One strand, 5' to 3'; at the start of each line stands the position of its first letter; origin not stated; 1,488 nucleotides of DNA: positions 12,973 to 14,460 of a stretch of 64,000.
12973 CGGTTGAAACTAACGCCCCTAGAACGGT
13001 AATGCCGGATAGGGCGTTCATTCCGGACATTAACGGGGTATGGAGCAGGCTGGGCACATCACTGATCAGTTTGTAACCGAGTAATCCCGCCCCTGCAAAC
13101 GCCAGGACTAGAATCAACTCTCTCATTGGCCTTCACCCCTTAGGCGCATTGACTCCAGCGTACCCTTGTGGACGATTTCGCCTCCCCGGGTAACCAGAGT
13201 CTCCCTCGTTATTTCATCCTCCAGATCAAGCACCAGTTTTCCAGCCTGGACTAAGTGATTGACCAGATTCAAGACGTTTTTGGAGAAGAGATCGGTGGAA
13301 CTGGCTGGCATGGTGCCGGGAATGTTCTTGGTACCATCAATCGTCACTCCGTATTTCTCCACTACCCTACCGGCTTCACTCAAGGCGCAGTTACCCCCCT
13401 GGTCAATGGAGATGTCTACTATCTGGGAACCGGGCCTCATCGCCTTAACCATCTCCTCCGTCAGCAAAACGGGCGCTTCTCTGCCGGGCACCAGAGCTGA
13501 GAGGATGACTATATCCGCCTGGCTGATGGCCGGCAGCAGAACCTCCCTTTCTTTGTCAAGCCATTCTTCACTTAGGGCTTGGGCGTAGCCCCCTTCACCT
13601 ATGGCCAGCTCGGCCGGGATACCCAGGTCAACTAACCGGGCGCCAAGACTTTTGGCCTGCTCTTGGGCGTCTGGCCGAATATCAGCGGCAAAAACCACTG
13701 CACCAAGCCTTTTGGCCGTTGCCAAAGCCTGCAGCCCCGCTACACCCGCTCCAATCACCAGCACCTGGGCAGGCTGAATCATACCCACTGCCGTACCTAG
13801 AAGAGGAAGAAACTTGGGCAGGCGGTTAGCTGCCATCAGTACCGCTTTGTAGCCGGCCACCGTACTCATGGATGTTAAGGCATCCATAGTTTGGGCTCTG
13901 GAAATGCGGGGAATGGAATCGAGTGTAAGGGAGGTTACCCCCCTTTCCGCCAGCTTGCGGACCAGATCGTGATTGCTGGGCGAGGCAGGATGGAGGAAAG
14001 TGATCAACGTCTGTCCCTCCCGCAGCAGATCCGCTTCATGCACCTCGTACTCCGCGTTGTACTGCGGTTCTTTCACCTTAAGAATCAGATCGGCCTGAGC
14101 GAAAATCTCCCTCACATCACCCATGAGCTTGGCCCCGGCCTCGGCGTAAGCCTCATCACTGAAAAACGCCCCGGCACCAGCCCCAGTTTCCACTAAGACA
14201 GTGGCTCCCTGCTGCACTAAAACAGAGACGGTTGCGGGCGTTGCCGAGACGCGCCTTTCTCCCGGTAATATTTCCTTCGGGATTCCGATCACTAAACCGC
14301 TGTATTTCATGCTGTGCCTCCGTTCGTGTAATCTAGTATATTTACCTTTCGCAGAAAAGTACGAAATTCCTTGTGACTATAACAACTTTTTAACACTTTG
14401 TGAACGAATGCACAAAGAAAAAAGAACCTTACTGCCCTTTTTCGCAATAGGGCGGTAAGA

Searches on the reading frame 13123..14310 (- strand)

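Call 66: search_protein_families(library=pfam, proteins=[window:13123-14310:-], max_evalue=0.0001)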
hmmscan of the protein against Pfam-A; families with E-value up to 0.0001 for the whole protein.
window:13123-14310:- (395 aa): 2 families
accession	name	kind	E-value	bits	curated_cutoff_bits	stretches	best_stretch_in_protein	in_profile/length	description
PF01262.27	AlaDh_PNT_C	-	3e-60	203.7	23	1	156-382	1-214/214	Alanine dehydrogenase/PNT, C-terminal domain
PF05222.21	AlaDh_PNT_N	-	5.5e-47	159.9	30.4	1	9-152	1-136/136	Alanine dehydrogenase/PNT, N-terminal domain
